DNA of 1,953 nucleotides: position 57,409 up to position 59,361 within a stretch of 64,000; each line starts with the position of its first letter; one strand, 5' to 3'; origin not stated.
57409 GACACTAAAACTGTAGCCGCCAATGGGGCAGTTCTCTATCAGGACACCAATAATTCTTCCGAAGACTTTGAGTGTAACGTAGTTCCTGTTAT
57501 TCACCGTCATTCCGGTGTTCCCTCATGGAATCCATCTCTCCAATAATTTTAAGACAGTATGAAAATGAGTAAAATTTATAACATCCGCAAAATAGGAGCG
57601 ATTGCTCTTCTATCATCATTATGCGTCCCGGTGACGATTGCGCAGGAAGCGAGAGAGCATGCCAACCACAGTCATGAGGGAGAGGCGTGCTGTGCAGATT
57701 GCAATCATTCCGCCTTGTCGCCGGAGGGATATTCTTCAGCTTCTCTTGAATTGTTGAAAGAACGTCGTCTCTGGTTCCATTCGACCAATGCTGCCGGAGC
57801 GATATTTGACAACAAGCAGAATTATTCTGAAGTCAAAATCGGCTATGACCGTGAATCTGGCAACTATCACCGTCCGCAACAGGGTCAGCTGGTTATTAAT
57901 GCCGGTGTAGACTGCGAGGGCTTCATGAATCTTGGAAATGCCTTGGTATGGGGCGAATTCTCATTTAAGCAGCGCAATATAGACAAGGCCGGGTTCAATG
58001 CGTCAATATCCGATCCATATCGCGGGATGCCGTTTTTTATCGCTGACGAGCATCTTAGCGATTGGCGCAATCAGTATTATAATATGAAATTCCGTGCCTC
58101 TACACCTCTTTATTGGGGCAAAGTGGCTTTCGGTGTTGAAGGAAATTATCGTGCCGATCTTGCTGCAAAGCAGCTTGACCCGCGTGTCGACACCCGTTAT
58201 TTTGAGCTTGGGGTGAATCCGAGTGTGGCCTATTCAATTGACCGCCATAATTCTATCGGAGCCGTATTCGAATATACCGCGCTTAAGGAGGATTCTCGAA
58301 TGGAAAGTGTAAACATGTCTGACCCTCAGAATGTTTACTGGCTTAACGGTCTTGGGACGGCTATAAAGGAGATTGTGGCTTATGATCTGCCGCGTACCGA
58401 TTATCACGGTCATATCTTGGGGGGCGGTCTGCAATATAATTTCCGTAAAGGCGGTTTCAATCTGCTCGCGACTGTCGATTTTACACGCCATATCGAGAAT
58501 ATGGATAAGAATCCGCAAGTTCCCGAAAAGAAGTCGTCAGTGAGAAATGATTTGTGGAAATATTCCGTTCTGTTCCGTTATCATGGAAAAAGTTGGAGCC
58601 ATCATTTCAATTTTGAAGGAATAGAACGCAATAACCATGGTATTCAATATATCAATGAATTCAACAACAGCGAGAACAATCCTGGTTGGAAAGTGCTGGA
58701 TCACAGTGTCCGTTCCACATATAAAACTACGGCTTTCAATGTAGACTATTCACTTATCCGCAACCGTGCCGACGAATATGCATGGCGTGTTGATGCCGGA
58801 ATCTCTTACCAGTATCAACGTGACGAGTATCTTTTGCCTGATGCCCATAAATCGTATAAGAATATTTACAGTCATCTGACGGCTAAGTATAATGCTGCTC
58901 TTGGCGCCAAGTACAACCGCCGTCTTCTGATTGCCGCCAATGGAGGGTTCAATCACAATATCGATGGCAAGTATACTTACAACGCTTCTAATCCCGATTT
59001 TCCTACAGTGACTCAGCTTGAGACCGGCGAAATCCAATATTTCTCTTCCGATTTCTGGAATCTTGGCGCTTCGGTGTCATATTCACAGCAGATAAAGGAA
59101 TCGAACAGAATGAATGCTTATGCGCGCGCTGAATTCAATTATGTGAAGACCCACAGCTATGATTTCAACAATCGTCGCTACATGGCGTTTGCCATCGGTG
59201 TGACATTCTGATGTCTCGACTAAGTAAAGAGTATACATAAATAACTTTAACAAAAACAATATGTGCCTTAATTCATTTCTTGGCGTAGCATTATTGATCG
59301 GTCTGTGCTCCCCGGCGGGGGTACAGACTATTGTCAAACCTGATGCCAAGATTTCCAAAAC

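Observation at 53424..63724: Candidate new system: TBDT, DUF4876 lipoprotein, second beta-barrel and two gingipain-like/HEAT proteases in one operon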

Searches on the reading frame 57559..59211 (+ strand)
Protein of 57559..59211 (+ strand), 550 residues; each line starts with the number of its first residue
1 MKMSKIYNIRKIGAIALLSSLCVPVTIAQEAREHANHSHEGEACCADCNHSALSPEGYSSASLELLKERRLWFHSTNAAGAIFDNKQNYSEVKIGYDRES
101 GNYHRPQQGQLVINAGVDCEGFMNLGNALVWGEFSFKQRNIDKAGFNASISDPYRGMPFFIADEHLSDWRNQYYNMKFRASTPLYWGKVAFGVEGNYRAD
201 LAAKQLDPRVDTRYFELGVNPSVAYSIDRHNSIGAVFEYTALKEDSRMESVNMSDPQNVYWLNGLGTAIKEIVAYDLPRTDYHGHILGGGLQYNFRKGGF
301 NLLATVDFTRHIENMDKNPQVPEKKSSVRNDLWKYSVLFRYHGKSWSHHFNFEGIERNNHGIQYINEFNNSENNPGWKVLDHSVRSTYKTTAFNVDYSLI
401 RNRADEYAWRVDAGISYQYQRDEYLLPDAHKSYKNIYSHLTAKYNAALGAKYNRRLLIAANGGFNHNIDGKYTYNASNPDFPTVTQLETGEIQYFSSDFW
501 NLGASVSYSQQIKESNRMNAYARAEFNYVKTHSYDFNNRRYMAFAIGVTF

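Call 3: search_protein_families(library=pfam, proteins=[window:57559-59211:+], max_evalue=0.01)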
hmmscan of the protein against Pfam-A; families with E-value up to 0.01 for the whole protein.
window:57559-59211:+ (550 aa): 1 family
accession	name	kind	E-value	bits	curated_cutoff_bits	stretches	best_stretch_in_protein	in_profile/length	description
PF21012.3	DUF6850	-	4.2e-109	366.2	27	1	79-550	2-464/464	Family of unknown function (DUF6850)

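Call 4: search_protein_families(library=ncbifam, proteins=[window:57559-59211:+], max_evalue=0.01)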
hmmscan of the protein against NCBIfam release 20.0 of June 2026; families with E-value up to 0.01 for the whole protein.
window:57559-59211:+ (550 aa): 0 families

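Call 43: search_solved_structures(query=window:57559-59211:+, max_evalue=1)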
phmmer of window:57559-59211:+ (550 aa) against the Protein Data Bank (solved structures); distinct sequences matched with E-value up to 1: 3.
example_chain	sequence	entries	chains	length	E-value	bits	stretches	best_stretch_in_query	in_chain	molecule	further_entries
9cl6_C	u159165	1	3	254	0.43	12.4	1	159-205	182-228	Ammonia monooxygenase subunit C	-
9leg_C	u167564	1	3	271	0.58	11.9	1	159-204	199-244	Ammonia monooxygenase subunit C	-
9pxf_G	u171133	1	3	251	0.7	11.6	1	160-205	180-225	Ammonia monooxygenase subunit C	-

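Call 67: find_homologous_proteins(query=window:57559-59211:+, max_evalue=0.001)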
Query window:57559-59211:+ (550 aa): 120 proteins with E <= 0.001 among 8000 candidates.
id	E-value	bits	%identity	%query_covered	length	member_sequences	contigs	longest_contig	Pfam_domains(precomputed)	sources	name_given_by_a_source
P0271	0.0e+0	1270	99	100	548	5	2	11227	PF21012.4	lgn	-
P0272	9.2e-225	766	61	100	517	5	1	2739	PF21012.4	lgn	-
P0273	1.3e-220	752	62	99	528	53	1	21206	PF21012.4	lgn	-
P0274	6.3e-219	746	61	99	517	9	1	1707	PF21012.4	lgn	-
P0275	4.7e-216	737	60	100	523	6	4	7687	PF21012.4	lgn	-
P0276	1.7e-210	718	61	91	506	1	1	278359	PF21012.4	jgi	-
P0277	1.0e-206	706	58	100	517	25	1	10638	PF21012.4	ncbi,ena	-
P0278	4.2e-206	704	56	98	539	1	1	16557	PF21012.4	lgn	-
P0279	2.8e-194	665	55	92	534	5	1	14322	PF21012.4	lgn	-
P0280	4.2e-194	664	56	99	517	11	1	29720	PF21012.4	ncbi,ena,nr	ncbi:MAG: hypothetical protein K2M57_08495 [Paramuribaculum sp.]|nr:hypothetical protein [Paramuriba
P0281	7.0e-189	647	55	99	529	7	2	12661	PF21012.4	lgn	-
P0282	1.9e-188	646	57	91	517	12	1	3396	PF21012.4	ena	-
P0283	4.5e-188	644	56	91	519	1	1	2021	PF21012.4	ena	-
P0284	1.9e-185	636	56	91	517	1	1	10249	PF21012.4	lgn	-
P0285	3.5e-183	628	54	92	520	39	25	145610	PF21012.4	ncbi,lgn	-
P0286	5.3e-179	615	55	92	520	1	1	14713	PF21012.4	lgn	-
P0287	1.9e-178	613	55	91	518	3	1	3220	PF21012.4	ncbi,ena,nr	ncbi:MAG: hypothetical protein K2M10_07370 [Muribaculaceae bacterium]|nr:hypothetical protein [Murib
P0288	6.9e-178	611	54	91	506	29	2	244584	PF21012.4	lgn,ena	-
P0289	2.7e-175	602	54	92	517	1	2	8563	PF21012.4,PF13505.13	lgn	-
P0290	6.8e-173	594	54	90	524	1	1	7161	PF21012.4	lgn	-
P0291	2.8e-172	592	52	90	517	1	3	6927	PF21012.4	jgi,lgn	jgi:hydrogenase maturation factor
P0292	4.7e-171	588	52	90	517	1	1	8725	PF21012.4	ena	-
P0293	4.3e-169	582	52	91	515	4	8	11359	PF21012.4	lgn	-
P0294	1.2e-167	577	53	90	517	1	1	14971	PF21012.4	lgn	-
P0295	5.8e-164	565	48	99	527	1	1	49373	PF21012.4,PF13505.13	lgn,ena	-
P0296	6.0e-164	565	50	99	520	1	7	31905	PF21012.4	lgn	-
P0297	1.9e-160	553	49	92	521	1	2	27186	PF21012.4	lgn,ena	-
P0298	1.9e-157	543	49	91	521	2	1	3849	PF21012.4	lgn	-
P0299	2.9e-154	533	49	92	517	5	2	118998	PF21012.4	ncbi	-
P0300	7.1e-154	532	49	90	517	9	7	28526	PF21012.4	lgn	-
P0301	2.4e-152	527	48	91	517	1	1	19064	PF21012.4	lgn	-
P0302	9.2e-149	515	47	91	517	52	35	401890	PF21012.4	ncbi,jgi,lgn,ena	ncbi:DUF6850 family outer membrane beta-barrel protein [Bacteroides fluxus]|jgi:hypothetical protein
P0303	1.5e-144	501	46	92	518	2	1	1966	PF21012.4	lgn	-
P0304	1.7e-144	501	45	92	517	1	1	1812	PF21012.4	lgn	-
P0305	9.7e-144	498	46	91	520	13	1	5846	PF21012.4,PF10677.16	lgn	-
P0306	4.8e-142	493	46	91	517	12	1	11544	PF21012.4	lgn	-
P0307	1.2e-141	491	45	94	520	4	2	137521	PF21012.4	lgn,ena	-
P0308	1.4e-141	491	46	92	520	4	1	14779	PF21012.4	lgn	-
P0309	3.0e-141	490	45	91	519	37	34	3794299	PF21012.4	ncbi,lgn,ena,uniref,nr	ncbi:DUF6850 family outer membrane beta-barrel protein [Bacteroides pyogenes]|uniref:DUF6850 domain-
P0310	4.2e-141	489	45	93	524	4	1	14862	PF21012.4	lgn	-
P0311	4.6e-141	489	45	92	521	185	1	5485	PF21012.4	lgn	-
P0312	1.8e-140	487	46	91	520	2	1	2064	PF21012.4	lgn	-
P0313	2.3e-140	487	45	92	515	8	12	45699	PF21012.4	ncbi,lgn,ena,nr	ncbi:MAG: hypothetical protein IJY59_09340 [Bacteroidaceae bacterium]|nr:hypothetical protein [Bacte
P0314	3.1e-140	487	44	94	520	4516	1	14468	PF21012.4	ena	-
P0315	4.8e-140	486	45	91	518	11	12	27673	PF21012.4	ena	-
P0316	4.1e-139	483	44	92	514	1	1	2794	PF21012.4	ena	-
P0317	3.2e-138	480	44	93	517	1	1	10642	PF21012.4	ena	-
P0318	6.4e-138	479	44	92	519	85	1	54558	PF21012.4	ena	-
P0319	1.6e-137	478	45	92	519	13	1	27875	PF21012.4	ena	-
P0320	5.8e-137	476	45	91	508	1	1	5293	PF21012.4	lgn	-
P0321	8.2e-137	475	44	92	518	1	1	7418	PF21012.4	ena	-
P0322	5.8e-136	472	43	92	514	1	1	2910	PF21012.4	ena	-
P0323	1.9e-135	471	44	92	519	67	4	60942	PF21012.4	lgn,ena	-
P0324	4.7e-135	469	45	92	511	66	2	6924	PF21012.4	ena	-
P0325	6.2e-135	469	43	94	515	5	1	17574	PF21012.4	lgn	-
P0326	7.2e-135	469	44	90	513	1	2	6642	PF21012.4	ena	-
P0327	7.8e-135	469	44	90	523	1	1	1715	PF21012.4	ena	-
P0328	9.7e-135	468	44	92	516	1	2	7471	PF21012.4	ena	-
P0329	1.5e-134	468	44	90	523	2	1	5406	PF21012.4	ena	-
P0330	2.8e-134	467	44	90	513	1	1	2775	PF21012.4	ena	-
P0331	3.2e-134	467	44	90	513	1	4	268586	PF21012.4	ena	-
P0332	3.2e-134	467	43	92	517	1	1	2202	PF21012.4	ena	-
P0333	3.5e-134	467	44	90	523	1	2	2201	PF21012.4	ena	-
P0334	3.7e-134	467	43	92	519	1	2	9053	PF21012.4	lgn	-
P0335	4.8e-134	466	44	90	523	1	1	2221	PF21012.4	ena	-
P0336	5.2e-134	466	44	90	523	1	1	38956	PF21012.4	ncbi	-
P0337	6.5e-134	466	44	90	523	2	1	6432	PF21012.4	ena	-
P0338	6.8e-134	466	44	90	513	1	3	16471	PF21012.4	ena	-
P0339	6.9e-134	466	44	90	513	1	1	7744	PF21012.4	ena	-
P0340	9.6e-134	465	44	90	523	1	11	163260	PF21012.4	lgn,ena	-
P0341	1.1e-133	465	44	90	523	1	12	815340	PF21012.4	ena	-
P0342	1.4e-133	465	44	90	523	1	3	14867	PF21012.4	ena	-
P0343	1.8e-133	464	44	90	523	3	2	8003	PF21012.4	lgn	-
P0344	2.4e-133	464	44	90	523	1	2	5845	PF21012.4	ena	-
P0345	3.2e-133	463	44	90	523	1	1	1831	PF21012.4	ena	-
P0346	3.3e-133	463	44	90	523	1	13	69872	PF21012.4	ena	-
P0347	3.8e-133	463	44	90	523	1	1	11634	PF21012.4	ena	-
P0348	3.8e-133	463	44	90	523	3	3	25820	PF21012.4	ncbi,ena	-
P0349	4.1e-133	463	43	90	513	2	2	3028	PF21012.4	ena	-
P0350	5.1e-133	463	44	90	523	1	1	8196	PF21012.4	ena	-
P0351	5.4e-133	463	44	90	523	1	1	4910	PF21012.4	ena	-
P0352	5.7e-133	463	44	90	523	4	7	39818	PF21012.4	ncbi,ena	-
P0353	1.4e-132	461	44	90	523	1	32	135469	PF21012.4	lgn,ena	-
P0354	2.3e-132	461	44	90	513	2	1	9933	PF21012.4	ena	-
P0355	2.3e-132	461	43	90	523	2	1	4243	PF21012.4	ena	-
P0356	3.0e-132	460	44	90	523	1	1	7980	PF21012.4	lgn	-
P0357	3.1e-132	460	44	90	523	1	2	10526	PF21012.4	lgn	-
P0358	7.3e-132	459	44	90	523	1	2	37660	PF21012.4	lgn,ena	-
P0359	3.7e-130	453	43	92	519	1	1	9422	PF21012.4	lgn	-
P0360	6.7e-130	452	43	92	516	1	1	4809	PF21012.4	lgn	-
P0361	1.7e-129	451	43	91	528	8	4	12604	PF21012.4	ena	-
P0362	1.9e-129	451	43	91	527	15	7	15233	PF21012.4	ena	-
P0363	4.8e-129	450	43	92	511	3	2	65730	PF21012.4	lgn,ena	-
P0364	2.0e-128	448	43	90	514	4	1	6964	PF21012.4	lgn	-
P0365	5.6e-128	446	42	92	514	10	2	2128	PF21012.4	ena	-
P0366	2.6e-127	444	41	91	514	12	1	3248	PF21012.4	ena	-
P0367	7.2e-126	439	41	91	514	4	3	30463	PF21012.4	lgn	-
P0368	8.3e-126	439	44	91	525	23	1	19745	PF21012.4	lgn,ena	-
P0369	3.5e-125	437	41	91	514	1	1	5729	PF21012.4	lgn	-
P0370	7.2e-125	436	42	90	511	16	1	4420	PF21012.4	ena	-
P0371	2.7e-124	434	42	91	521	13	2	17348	PF21012.4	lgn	-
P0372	2.6e-123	431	41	92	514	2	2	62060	PF21012.4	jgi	-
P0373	1.5e-122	428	43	85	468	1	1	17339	PF21012.4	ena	-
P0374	1.7e-122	428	41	91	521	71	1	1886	PF21012.4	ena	-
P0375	3.8e-122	427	46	81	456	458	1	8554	PF21012.4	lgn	-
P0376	4.7e-120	420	40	92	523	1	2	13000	PF21012.4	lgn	-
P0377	2.8e-117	411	40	99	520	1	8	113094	PF21012.4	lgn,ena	-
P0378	1.6e-115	405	40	91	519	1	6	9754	PF21012.4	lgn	-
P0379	4.5e-115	404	40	91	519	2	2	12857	PF21012.4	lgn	-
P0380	2.9e-111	391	39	92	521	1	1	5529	PF21012.4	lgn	-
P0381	9.9e-111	389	40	90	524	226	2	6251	PF21012.4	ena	-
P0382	1.1e-109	386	40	89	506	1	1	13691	PF21012.4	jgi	jgi:hypothetical protein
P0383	4.9e-109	384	40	89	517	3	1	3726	PF21012.4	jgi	-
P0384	5.3e-108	380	40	89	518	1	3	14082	PF21012.4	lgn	-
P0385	3.6e-104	368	38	92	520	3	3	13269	PF21012.4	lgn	-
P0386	8.6e-102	360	43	74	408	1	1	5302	PF21012.4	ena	-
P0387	4.5e-99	351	42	77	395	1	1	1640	PF21012.4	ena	-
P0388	1.5e-96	342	42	72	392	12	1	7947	PF21012.4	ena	-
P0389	1.6e-95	339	37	89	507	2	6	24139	PF21012.4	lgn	-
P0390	2.9e-95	338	36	92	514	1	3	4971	PF21012.4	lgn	-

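Call 87: search_protein_families(library=padloc, proteins=[window:57559-59211:+], max_evalue=0.01)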
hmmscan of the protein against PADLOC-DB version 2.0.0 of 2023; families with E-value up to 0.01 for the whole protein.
window:57559-59211:+ (550 aa): 0 families
